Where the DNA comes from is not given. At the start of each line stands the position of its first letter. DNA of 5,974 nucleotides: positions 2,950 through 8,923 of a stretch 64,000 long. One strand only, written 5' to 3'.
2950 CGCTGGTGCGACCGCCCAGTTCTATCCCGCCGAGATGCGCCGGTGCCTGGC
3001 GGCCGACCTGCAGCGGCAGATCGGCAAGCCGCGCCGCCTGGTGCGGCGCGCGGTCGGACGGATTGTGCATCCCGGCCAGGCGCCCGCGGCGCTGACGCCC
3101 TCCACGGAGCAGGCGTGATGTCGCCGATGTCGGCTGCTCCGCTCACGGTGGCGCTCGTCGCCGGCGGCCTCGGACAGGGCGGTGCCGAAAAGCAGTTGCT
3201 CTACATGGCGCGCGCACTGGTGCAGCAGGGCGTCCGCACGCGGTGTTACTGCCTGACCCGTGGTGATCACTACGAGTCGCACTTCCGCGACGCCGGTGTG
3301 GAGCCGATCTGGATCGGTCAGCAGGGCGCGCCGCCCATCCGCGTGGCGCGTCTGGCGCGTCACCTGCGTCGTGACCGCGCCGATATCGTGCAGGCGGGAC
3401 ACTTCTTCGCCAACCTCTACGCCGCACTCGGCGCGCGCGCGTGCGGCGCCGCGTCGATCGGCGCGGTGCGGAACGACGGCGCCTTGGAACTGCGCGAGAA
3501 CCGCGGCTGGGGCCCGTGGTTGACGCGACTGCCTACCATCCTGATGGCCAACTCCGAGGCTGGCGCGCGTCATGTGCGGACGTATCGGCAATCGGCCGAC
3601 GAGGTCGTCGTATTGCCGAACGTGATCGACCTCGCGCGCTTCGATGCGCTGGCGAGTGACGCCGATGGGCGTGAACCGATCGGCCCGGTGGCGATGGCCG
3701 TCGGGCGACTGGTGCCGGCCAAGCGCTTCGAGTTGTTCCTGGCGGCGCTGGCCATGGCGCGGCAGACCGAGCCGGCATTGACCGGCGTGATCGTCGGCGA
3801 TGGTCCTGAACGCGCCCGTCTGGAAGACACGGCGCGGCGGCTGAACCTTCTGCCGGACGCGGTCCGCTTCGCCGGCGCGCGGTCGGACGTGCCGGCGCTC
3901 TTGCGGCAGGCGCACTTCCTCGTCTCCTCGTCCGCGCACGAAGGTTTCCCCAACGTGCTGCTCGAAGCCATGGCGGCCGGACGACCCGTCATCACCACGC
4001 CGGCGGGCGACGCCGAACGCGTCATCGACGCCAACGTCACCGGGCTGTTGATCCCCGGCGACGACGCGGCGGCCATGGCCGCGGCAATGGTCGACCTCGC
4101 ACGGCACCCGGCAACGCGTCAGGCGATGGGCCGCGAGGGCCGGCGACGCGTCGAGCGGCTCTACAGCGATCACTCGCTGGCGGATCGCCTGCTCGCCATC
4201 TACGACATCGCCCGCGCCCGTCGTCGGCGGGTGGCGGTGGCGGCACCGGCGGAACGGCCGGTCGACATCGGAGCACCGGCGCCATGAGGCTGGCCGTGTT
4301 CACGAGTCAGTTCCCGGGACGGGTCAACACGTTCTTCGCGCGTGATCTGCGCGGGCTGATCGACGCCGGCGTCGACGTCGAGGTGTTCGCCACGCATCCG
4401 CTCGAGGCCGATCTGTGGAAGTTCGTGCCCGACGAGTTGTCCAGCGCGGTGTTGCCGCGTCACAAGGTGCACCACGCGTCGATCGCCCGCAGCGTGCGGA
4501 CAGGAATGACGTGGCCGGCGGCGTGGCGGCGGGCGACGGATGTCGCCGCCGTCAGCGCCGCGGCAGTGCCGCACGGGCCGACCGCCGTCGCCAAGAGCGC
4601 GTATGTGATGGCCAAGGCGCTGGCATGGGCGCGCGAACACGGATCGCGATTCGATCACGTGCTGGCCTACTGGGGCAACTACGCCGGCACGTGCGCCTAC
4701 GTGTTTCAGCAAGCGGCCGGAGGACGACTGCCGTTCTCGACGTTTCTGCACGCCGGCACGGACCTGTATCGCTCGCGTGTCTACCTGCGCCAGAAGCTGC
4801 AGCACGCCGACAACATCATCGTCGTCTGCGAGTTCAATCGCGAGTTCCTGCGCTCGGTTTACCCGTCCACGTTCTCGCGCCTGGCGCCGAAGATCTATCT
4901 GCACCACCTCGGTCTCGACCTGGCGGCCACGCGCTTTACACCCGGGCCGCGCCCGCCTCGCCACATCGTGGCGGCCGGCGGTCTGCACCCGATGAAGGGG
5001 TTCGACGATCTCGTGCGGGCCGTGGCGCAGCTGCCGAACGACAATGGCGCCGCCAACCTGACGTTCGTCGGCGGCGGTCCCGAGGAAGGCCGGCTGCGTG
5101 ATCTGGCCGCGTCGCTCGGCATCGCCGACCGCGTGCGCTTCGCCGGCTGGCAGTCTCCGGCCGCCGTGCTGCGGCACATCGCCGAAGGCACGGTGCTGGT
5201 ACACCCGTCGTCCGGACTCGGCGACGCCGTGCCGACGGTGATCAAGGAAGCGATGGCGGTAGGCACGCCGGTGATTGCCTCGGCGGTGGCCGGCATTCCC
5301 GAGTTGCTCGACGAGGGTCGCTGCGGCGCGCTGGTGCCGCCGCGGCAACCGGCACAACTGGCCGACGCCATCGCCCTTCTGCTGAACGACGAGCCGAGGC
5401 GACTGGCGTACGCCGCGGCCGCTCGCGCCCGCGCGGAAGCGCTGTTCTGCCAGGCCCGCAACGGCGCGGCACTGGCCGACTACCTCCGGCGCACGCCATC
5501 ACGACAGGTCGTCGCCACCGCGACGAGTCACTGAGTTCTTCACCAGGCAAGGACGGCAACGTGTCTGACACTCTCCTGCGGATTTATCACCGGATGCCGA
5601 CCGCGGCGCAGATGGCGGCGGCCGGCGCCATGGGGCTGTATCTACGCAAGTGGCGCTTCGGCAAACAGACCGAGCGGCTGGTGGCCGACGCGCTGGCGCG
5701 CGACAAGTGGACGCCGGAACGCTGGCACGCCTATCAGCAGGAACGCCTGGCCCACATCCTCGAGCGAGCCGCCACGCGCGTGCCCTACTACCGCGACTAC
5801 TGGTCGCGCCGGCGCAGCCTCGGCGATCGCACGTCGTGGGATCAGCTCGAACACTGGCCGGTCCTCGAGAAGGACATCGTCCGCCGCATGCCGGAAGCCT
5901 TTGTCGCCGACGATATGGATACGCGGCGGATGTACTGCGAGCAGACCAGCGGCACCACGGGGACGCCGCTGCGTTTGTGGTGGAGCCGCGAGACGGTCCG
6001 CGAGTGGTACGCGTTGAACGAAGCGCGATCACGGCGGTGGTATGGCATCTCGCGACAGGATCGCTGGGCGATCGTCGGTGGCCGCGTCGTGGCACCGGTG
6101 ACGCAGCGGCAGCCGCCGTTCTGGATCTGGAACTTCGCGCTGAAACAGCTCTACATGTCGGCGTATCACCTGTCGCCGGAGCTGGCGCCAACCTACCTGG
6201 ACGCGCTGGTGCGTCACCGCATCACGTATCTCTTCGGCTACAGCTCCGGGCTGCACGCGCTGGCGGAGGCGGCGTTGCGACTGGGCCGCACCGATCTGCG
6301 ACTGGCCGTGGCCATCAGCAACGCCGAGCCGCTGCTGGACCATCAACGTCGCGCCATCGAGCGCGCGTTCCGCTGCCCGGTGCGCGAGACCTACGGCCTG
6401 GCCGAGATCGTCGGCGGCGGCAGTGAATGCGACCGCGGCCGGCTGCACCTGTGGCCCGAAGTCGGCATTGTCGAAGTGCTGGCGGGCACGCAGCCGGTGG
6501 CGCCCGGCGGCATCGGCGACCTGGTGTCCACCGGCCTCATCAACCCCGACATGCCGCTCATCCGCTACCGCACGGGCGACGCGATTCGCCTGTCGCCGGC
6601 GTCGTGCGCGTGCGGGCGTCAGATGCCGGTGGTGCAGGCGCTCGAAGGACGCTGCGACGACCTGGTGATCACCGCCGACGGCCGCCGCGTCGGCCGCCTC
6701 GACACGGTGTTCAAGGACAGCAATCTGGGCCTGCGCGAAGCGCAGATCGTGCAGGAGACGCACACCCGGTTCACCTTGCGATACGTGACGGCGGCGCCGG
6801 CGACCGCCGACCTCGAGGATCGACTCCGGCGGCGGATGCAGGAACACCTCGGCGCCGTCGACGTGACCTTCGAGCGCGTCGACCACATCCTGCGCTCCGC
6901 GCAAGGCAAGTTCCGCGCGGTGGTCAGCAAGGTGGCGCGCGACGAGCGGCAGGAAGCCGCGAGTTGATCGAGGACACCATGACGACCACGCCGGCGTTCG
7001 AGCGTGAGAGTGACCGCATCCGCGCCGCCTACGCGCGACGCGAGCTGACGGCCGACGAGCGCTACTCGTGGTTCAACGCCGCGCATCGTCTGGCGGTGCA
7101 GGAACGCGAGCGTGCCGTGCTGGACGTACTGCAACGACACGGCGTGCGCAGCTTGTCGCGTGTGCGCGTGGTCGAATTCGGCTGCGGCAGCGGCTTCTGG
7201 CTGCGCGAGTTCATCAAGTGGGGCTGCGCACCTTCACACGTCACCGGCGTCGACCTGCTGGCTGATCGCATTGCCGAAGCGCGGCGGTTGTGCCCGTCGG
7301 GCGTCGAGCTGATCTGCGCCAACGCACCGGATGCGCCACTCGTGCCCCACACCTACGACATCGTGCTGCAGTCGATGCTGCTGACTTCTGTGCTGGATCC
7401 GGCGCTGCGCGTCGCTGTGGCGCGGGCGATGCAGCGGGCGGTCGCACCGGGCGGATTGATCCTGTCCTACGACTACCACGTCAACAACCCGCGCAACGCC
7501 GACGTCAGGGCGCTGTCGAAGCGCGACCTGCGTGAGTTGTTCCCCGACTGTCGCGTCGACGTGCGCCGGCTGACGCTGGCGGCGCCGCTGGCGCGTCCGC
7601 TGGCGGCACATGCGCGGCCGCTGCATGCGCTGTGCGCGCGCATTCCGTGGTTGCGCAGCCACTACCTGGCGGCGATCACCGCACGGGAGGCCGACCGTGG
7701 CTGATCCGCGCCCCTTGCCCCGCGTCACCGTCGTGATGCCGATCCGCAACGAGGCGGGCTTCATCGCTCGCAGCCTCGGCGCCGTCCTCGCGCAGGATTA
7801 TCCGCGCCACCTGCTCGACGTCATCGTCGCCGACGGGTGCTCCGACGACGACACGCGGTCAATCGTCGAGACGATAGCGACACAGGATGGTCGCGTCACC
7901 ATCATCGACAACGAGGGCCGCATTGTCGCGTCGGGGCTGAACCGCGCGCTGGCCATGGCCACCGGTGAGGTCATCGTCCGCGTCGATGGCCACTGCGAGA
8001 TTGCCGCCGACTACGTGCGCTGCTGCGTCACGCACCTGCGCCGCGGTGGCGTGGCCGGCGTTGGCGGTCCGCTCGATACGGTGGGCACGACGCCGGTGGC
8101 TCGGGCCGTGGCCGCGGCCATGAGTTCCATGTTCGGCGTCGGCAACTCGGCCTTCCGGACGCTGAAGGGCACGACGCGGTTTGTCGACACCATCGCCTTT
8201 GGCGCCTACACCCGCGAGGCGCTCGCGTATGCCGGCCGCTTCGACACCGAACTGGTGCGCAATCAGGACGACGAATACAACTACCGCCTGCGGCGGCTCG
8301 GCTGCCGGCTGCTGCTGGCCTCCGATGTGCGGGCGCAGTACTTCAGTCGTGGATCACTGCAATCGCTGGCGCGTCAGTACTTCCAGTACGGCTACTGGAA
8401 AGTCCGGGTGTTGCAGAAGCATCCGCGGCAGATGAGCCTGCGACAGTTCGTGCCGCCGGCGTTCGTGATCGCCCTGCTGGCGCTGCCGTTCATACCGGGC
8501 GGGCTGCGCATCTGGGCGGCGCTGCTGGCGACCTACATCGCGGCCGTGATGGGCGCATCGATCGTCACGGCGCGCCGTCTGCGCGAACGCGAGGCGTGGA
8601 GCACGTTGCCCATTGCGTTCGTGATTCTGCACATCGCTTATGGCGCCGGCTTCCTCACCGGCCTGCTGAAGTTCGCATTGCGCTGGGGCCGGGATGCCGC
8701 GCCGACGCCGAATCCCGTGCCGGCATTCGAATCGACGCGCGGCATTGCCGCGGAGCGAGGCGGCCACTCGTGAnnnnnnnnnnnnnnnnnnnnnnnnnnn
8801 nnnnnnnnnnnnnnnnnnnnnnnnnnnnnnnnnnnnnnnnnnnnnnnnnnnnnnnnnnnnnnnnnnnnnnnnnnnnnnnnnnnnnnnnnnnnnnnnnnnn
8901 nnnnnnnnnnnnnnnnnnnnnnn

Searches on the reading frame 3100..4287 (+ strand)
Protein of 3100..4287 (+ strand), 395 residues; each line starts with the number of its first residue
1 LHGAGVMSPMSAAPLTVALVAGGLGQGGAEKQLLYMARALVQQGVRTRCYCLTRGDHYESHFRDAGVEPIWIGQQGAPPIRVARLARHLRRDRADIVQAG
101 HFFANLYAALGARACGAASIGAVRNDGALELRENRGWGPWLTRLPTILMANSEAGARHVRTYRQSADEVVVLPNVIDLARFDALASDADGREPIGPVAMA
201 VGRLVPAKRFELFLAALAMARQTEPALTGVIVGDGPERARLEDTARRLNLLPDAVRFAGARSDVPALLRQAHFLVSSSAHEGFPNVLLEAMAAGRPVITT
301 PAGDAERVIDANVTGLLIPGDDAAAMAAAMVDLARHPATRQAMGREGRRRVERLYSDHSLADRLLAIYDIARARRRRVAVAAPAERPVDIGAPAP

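Call 40: search_protein_families(library=pfam, proteins=[window:3100-4287:+], max_evalue=0.00001)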
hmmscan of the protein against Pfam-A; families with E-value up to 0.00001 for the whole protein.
window:3100-4287:+ (395 aa): 6 families
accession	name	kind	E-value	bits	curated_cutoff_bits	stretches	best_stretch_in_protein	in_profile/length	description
PF13692.12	Glyco_trans_1_4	-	1.5e-33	116.5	27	1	196-334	2-140/142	Glycosyl transferases group 1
PF00534.26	Glycos_transf_1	-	6.7e-32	110.8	26.4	1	196-350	16-172/172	Glycosyl transferases group 1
PF13439.12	Glyco_transf_4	-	1.3e-16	61.6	28.5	1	27-180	2-170/170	Glycosyltransferase Family 4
PF13579.12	Glyco_trans_4_4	-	3e-10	41.1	29.7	1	27-174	1-157/158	Glycosyl transferase 4-like domain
PF13524.12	Glyco_trans_1_2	-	2.5e-09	37.7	25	1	244-364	27-142/144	Glycosyl transferase-like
PF20706.3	GT4-conflict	-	7.5e-07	28.9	26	1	193-312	192-323/385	Family 4 Glycosyltransferase in conflict systems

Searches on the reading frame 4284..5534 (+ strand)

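Call 40: search_protein_families(library=pfam, proteins=[window:4284-5534:+], max_evalue=0.00001)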
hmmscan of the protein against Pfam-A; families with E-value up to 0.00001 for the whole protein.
window:4284-5534:+ (416 aa): 4 families
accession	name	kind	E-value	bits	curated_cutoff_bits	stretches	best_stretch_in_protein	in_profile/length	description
PF00534.26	Glycos_transf_1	-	9.8e-34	116.8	26.4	1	226-382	16-171/172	Glycosyl transferases group 1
PF13692.12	Glyco_trans_1_4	-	3.7e-32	112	27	1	226-369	2-142/142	Glycosyl transferases group 1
PF13524.12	Glyco_trans_1_2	-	4.1e-10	40.2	25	1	258-387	16-132/144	Glycosyl transferase-like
PF20706.3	GT4-conflict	-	3.3e-08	33.4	26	1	199-383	170-371/385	Family 4 Glycosyltransferase in conflict systems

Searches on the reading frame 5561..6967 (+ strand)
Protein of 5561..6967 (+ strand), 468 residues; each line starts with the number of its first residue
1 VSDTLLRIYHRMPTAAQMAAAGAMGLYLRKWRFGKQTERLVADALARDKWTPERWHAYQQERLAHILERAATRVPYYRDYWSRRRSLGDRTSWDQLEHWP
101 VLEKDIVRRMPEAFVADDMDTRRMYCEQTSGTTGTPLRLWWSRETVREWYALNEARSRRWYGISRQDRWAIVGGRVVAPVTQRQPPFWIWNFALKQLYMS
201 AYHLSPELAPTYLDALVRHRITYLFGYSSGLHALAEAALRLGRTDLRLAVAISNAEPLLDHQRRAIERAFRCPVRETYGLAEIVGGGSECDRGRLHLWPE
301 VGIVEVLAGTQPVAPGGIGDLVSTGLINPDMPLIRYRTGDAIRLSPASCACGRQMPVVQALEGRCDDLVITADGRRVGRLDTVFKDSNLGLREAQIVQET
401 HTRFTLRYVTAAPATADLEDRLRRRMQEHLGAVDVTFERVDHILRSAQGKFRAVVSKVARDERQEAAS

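Call 3: search_protein_families(library=pfam, proteins=[window:5561-6967:+], max_evalue=0.01)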
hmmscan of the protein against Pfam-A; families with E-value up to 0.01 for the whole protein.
window:5561-6967:+ (468 aa): 1 family
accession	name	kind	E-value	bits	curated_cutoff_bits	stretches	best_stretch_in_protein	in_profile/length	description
PF00501.34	AMP-binding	-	7.1e-06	25.5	29.9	1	129-289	170-330/384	AMP-binding enzyme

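Call 4: search_protein_families(library=ncbifam, proteins=[window:5561-6967:+], max_evalue=0.01)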
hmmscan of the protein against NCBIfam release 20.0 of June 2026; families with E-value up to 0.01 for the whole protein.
window:5561-6967:+ (468 aa): 9 families
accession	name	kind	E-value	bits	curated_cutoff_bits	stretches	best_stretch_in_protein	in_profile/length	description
NF045666.1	DVU1553_fam_AMP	equivalog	6e-38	130.7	300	2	206-364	168-330/331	DVU_1553 family AMP-dependent CoA ligase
NF041878.1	paak_haloarch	equivalog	1.5e-29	102.8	700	2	234-371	186-331/427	phenylacetate--CoA ligase PaaK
NF053551.1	FlxY_rubin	equivalog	6.9e-23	81.1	520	2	264-368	220-326/424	flexirubin biosynthesis putative acyl-CoA ligase FlxY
TIGR02155.1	PA_CoA_ligase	equivalog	1.3e-22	79.9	646.3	2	244-371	193-323/422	phenylacetate--CoA ligase PaaK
NF041217.1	BagE_FevW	exception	3.9e-21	75.5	800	1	253-381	199-326/424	bagremycin/ferroverdin synthetase BagE/FevW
TIGR03335.1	F390_ftsA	equivalog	4.2e-09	35.6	458.7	2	57-171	16-135/445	coenzyme F390 synthetase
TIGR02304.1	aden_form_hyp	equivalog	6e-09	35.4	251.9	1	225-387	192-346/430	F390 synthetase-related protein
TIGR01733.1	AA-adenyl-dom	subfamily_domain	4.8e-05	22.3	317.4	1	58-283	59-273/409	amino acid adenylation domain-containing protein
NF004837.0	PRK06187.1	subfamily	0.0032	15.8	476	1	107-284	155-324/531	long-chain-fatty-acid--CoA ligase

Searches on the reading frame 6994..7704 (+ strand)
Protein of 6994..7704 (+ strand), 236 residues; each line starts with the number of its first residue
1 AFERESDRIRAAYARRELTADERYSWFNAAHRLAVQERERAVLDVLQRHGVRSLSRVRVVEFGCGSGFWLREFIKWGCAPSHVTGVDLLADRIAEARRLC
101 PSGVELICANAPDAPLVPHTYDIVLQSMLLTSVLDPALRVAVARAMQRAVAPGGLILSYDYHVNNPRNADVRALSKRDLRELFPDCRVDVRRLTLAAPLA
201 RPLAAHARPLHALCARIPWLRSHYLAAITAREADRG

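Call 40: search_protein_families(library=pfam, proteins=[window:6994-7704:+], max_evalue=0.00001)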
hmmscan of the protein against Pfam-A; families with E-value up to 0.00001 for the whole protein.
window:6994-7704:+ (236 aa): 5 families
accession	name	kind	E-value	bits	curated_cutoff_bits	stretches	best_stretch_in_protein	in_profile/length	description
PF13649.12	Methyltransf_25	-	6.4e-14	52.8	27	1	59-154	1-97/97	Methyltransferase domain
PF13489.12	Methyltransf_23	-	1.1e-12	48.5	27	1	37-163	4-121/164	Methyltransferase domain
PF08241.18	Methyltransf_11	-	1.2e-10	42.3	21.2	1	61-157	2-94/95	Methyltransferase domain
PF08242.18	Methyltransf_12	-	7.5e-07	30.2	30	1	60-156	1-98/98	Methyltransferase domain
PF13847.12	Methyltransf_31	-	9.5e-07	29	27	1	56-165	4-116/145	Methyltransferase domain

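Call 77: search_protein_families(library=ncbifam, proteins=[window:6994-7704:+], max_evalue=0.0001)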
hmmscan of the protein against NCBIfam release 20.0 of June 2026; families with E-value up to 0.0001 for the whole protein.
window:6994-7704:+ (236 aa): 4 families
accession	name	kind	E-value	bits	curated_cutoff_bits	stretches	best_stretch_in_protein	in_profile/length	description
NF045667.1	MTase_DVU1556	equivalog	2.9e-07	30.2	155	1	55-171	22-132/213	DVU_1556 family methyltransferase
TIGR02072.1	BioC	equivalog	3.5e-07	30.3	184.95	1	40-156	21-130/244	malonyl-ACP O-methyltransferase BioC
NF043040.1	corrin_prot_MT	hypoth_equivalog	4.8e-06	26.2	180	1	55-161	41-150/216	corrinoid protein-associated methyltransferase CpaM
TIGR01983.1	UbiG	equivalog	6.1e-05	22.4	102.95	1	42-156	45-149/228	bifunctional 2-polyprenyl-6-hydroxyphenol methylase/3-demethylubiquinol 3-O-methyltransferase UbiG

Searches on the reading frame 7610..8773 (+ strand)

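Call 40: search_protein_families(library=pfam, proteins=[window:7610-8773:+], max_evalue=0.00001)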
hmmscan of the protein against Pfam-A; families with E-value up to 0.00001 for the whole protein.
window:7610-8773:+ (387 aa): 2 families
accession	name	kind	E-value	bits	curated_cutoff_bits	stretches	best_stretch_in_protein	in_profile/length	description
PF00535.33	Glycos_transf_2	-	5.3e-23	82.2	23.3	1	40-173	1-132/168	Glycosyl transferase family 2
PF13641.12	Glyco_tranf_2_3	-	1.1e-13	52.2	27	1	37-257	1-224/230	Glycosyltransferase like family 2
